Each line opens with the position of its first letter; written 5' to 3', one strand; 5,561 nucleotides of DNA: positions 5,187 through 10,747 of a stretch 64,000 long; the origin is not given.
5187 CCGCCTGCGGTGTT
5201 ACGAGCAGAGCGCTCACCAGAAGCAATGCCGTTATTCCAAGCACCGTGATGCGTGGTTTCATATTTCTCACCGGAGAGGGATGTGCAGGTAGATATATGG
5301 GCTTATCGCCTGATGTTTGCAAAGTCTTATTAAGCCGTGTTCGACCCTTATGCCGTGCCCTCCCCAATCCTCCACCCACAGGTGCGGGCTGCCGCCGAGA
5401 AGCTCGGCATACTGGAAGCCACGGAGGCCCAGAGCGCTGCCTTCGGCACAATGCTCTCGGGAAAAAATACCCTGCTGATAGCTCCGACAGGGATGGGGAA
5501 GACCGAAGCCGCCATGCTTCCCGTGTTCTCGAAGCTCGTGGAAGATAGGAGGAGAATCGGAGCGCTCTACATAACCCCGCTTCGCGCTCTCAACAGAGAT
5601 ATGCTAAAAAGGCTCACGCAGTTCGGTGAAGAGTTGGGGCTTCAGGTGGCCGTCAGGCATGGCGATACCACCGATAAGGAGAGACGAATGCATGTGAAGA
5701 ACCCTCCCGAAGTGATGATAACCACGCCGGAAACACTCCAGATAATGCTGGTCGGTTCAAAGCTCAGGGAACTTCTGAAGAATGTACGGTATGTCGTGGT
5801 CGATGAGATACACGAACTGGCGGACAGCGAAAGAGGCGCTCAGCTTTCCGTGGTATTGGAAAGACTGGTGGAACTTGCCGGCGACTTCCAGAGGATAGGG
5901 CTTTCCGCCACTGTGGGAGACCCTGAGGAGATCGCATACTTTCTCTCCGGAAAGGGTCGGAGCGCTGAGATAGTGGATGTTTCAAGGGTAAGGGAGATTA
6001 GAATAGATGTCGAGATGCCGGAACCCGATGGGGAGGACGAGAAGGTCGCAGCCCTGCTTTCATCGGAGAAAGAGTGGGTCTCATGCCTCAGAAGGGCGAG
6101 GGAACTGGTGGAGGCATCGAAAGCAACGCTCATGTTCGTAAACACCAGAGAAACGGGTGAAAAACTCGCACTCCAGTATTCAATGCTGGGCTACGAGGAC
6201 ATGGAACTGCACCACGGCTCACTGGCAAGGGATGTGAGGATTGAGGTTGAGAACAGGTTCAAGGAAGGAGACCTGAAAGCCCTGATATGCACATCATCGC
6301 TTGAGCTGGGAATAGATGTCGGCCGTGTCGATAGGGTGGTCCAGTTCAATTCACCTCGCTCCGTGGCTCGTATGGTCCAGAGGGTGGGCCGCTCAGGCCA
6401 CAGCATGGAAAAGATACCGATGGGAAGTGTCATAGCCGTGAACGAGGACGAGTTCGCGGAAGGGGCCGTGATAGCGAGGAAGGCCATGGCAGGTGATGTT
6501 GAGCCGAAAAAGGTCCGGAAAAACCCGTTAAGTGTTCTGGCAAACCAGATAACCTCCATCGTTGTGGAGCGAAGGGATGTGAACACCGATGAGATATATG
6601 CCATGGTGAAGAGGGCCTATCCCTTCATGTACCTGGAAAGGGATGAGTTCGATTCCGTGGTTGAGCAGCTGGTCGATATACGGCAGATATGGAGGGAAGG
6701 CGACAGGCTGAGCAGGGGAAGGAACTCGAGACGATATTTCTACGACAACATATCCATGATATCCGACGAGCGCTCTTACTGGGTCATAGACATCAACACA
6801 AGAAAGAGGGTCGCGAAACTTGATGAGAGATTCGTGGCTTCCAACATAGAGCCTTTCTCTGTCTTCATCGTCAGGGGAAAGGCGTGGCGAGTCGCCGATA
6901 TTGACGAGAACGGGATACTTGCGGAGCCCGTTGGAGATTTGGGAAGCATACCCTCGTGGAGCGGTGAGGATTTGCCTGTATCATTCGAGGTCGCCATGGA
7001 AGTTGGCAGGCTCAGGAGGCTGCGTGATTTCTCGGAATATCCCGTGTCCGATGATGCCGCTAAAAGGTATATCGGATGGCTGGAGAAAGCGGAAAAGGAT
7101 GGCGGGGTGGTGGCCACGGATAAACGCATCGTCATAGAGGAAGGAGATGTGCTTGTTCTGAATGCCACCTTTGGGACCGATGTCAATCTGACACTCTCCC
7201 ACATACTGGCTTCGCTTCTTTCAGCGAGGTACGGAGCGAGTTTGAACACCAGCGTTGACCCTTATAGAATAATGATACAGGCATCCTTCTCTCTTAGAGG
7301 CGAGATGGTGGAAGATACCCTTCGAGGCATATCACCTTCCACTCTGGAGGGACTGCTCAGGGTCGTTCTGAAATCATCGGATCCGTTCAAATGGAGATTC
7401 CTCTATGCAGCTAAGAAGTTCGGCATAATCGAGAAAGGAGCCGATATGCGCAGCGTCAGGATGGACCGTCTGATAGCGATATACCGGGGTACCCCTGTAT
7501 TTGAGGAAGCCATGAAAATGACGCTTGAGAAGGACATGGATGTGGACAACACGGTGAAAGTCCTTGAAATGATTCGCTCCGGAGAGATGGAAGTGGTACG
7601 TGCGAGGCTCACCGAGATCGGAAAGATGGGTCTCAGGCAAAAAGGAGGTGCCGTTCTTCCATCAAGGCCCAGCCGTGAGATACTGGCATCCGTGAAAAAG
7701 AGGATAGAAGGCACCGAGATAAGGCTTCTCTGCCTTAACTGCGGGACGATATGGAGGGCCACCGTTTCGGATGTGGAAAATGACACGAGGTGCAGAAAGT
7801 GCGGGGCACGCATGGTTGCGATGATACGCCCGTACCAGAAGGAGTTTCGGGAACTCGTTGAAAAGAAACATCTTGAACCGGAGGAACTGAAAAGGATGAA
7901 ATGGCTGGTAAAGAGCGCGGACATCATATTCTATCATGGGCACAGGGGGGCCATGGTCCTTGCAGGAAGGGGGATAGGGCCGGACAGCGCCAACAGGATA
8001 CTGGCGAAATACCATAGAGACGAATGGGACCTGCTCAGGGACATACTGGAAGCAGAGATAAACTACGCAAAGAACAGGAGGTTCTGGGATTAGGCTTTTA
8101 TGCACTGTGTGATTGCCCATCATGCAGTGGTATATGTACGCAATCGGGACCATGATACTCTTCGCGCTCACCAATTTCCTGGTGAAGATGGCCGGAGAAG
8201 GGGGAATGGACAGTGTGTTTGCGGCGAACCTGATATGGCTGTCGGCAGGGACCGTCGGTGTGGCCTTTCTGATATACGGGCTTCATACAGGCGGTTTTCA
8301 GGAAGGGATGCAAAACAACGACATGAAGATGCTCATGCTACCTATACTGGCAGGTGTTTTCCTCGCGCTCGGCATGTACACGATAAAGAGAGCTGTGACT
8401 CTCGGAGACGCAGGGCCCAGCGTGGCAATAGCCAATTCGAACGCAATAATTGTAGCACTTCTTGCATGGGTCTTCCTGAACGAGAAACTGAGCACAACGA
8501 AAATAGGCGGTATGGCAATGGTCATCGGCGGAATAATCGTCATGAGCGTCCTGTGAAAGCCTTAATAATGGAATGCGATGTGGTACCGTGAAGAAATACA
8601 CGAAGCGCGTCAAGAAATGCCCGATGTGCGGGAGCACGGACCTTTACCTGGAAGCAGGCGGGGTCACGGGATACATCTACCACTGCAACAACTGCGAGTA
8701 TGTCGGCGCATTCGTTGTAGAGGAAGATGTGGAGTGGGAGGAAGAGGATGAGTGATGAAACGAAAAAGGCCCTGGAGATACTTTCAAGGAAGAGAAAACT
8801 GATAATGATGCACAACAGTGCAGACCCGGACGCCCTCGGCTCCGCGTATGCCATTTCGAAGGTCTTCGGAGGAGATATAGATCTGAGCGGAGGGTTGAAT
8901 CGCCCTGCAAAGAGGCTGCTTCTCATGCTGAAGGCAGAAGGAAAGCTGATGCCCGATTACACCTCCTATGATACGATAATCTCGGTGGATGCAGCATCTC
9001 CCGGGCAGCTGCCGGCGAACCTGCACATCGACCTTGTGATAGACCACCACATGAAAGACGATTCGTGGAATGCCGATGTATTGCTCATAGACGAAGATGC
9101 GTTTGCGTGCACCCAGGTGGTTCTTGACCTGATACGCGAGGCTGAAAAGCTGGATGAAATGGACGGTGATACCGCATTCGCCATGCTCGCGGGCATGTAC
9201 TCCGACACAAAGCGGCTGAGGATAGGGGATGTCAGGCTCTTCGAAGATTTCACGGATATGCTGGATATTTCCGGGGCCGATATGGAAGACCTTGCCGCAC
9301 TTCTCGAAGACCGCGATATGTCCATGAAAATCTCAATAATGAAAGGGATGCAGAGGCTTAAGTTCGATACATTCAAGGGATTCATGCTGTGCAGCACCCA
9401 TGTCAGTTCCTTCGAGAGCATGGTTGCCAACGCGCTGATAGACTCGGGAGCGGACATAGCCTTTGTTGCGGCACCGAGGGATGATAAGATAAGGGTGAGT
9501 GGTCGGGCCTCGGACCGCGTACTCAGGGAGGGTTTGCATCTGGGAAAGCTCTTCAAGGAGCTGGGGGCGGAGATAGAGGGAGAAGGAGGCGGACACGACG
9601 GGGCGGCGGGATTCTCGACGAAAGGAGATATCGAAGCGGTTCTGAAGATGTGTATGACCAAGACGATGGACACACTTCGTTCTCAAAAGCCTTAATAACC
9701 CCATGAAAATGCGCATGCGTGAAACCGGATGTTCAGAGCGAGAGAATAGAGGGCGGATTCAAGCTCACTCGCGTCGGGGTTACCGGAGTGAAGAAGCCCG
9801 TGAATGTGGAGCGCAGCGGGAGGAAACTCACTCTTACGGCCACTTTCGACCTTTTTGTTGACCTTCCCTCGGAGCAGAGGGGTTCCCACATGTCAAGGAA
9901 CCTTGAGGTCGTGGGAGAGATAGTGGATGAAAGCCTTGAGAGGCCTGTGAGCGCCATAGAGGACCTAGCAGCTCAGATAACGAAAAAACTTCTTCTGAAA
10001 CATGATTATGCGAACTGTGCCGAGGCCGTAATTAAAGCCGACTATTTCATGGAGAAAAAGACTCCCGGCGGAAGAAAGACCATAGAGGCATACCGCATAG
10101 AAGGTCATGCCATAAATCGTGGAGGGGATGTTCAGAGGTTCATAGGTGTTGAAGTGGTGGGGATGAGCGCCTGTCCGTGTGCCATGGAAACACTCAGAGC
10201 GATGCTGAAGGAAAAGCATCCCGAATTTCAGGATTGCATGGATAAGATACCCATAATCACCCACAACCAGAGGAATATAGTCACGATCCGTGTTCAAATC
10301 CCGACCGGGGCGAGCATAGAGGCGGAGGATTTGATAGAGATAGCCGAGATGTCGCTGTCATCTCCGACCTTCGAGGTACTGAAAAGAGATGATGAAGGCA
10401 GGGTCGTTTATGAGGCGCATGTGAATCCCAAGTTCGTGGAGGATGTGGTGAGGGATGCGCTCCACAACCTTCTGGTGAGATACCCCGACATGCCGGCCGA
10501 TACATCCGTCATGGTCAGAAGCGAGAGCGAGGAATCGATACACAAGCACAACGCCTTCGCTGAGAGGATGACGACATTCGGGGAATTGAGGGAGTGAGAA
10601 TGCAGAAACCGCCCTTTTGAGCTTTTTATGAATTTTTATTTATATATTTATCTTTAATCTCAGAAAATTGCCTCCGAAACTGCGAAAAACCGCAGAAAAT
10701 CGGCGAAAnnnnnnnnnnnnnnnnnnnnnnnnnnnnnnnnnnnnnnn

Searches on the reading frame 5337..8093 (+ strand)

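Call 6: search_protein_families(library=pfam, proteins=[window:5337-8093:+], max_evalue=0.01)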
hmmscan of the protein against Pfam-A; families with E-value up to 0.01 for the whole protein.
window:5337-8093:+ (918 aa): 6 families
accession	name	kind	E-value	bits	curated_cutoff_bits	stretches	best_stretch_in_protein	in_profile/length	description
PF00270.35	DEAD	-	1.2e-38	132.9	26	1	29-196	1-164/167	DEAD/DEAH box helicase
PF08494.16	DEAD_assoc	-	8.4e-32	111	23.5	1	592-761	1-187/191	DEAD/H associated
PF00271.37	Helicase_C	-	2.5e-19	70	23.5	1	258-354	12-107/110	Helicase conserved C-terminal domain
PF19306.5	WH_Lhr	-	7.6e-14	51.9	27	1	384-528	4-157/168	Large helicase-related protein, winged helix domain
PF04851.21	ResIII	-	7.9e-11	42.6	22.5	1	42-193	23-162/164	Type III restriction enzyme, res subunit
PF22527.2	DEXQc_Suv3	-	0.00082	19.4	27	1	46-171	17-115/154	DEXQ-box helicase domain of Suv3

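Call 7: search_protein_families(library=padloc, proteins=[window:5337-8093:+], max_evalue=0.001)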
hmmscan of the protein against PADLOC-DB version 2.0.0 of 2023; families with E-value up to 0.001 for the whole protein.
window:5337-8093:+ (918 aa): 69 families (the best 25 are shown)
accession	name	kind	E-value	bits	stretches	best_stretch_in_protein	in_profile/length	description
PDLC02503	BrxHI|BrxHII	-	5.1e-113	376.7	1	12-632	8-617/698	BrxHI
PDLC03960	SngC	-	7.5e-93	310.6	1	29-650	26-653/720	-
PDLC02897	DpdJ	-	1.5e-76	256.3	1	28-560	100-665/1570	DpdJ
PDLC02501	BrxHI|BrxHII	-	2.9e-75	252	1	20-628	16-616/925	BrxHI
PDLC00036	DruE3|DruE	-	2e-24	82.8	2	32-199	97-291/2023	SNF2 family N-terminal domain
PDLC00194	HamB1|HamB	-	7e-24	81.7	2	47-208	250-408/995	DEAD-box helicase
PDLC00186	HamB1|HamB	-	2e-19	67.1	2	26-204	145-318/864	DEAD-box helicase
PDLC00035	DruE3|DruE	-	2.4e-19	66.6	2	304-362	1051-1109/1460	SNF2 family N-terminal domain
PDLC03928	PsyrT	-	3.1e-19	66.7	2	254-359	234-338/689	-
PDLC00188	HamB1|HamB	-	6.8e-19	65.5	1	39-207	255-423/1037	DEAD-box helicase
PDLC02864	DpdF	-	1.2e-18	65.2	1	19-355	14-327/610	DpdF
PDLC00200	HamB2|HamB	-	2.8e-18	63.3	2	43-200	162-314/865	DEAD-box helicase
PDLC00192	HamB1|HamB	-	3e-18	62.9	1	20-206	261-447/1104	DEAD-box helicase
PDLC00175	HamB1|HamB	-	1.1e-17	60.8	1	39-207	238-405/1000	DEAD-box helicase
PDLC00187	HamB1|HamB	-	1.8e-17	60.9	1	29-267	143-369/851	DEAD-box helicase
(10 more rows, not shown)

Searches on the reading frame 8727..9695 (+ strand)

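Call 6: search_protein_families(library=pfam, proteins=[window:8727-9695:+], max_evalue=0.01)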
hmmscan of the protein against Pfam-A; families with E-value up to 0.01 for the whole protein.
window:8727-9695:+ (322 aa): 2 families
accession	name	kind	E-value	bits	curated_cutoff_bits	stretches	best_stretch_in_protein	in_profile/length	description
PF01368.27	DHH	-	6.8e-11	43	28.1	1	25-157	3-125/125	DHH family, N-terminal domain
PF02272.25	DHHA1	-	1.1e-09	39.1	25.9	1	239-307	28-94/102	DHHA1 domain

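Call 7: search_protein_families(library=padloc, proteins=[window:8727-9695:+], max_evalue=0.001)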
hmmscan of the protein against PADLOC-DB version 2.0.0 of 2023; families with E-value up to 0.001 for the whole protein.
window:8727-9695:+ (322 aa): 0 families

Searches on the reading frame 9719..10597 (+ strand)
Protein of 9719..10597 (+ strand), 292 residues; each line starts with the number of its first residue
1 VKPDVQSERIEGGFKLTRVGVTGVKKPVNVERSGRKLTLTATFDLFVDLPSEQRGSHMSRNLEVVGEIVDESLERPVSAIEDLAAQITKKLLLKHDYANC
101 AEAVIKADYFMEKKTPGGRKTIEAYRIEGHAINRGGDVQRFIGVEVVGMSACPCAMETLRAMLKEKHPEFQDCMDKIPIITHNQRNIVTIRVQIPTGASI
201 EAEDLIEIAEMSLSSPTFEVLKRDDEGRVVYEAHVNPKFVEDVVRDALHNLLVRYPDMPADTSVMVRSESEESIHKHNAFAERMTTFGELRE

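Call 6: search_protein_families(library=pfam, proteins=[window:9719-10597:+], max_evalue=0.01)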
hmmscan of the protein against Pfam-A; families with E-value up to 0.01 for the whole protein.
window:9719-10597:+ (292 aa): 1 family
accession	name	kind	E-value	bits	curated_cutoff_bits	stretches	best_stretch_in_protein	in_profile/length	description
PF02649.19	GCHY-1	-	2.7e-75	253.7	25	1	3-281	2-260/260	Type I GTP cyclohydrolase folE2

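Call 7: search_protein_families(library=padloc, proteins=[window:9719-10597:+], max_evalue=0.001)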
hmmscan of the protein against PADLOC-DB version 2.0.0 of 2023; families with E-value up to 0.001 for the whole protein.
window:9719-10597:+ (292 aa): 0 families
